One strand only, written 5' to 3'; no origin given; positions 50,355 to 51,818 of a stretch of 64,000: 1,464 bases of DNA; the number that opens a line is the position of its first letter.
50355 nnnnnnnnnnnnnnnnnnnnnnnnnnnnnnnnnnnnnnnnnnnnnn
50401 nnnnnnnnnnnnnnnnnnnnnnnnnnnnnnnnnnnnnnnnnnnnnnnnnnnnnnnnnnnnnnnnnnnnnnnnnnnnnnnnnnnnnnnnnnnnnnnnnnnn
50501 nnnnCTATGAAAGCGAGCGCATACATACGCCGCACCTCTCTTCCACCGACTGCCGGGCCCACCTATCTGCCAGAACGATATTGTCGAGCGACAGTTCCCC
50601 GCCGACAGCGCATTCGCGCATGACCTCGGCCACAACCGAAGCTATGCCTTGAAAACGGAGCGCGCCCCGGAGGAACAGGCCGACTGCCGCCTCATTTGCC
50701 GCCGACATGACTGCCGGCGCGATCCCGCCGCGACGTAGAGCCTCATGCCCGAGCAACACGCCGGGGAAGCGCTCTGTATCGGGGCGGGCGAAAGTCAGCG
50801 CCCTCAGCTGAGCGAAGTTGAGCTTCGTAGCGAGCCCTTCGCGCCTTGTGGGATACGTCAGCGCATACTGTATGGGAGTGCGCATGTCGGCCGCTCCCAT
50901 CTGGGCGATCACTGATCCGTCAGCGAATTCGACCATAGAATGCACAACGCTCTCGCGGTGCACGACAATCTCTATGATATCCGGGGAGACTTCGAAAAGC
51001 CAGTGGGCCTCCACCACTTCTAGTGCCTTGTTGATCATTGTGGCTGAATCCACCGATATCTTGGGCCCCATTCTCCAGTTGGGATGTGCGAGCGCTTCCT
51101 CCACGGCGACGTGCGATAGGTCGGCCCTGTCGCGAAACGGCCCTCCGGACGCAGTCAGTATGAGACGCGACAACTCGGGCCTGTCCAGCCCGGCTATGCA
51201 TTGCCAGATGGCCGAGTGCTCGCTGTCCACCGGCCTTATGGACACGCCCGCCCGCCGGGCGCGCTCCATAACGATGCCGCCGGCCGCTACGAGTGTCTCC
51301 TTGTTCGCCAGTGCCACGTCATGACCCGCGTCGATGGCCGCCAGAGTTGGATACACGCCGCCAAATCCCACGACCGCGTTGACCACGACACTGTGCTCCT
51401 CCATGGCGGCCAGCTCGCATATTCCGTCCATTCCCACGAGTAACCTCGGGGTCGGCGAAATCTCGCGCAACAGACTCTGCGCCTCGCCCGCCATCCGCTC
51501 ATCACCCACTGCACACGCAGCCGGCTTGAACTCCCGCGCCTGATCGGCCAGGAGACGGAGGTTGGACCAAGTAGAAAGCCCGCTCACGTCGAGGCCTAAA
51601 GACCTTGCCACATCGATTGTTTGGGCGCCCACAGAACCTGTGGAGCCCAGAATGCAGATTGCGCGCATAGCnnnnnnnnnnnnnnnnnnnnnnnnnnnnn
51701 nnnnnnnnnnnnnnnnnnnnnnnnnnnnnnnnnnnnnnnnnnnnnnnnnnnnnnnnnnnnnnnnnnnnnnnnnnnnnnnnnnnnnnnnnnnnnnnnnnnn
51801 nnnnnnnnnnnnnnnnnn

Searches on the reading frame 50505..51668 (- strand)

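Call 19: search_protein_families(library=pfam, proteins=[window:50505-51668:-], max_evalue=0.001)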
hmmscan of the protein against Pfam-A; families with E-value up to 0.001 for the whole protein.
window:50505-51668:- (387 aa): 3 families
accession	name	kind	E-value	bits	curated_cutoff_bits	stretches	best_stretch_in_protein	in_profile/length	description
PF02670.22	DXP_reductoisom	-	2.5e-36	125.7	21.7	1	4-130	1-129/129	1-deoxy-D-xylulose 5-phosphate reductoisomerase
PF08436.17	DXP_redisom_C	-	5.6e-36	123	26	1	144-225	1-84/84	1-deoxy-D-xylulose 5-phosphate reductoisomerase C-terminal domain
PF13288.12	DXPR_C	-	1.4e-35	122.5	27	1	257-373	1-114/115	DXP reductoisomerase C-terminal domain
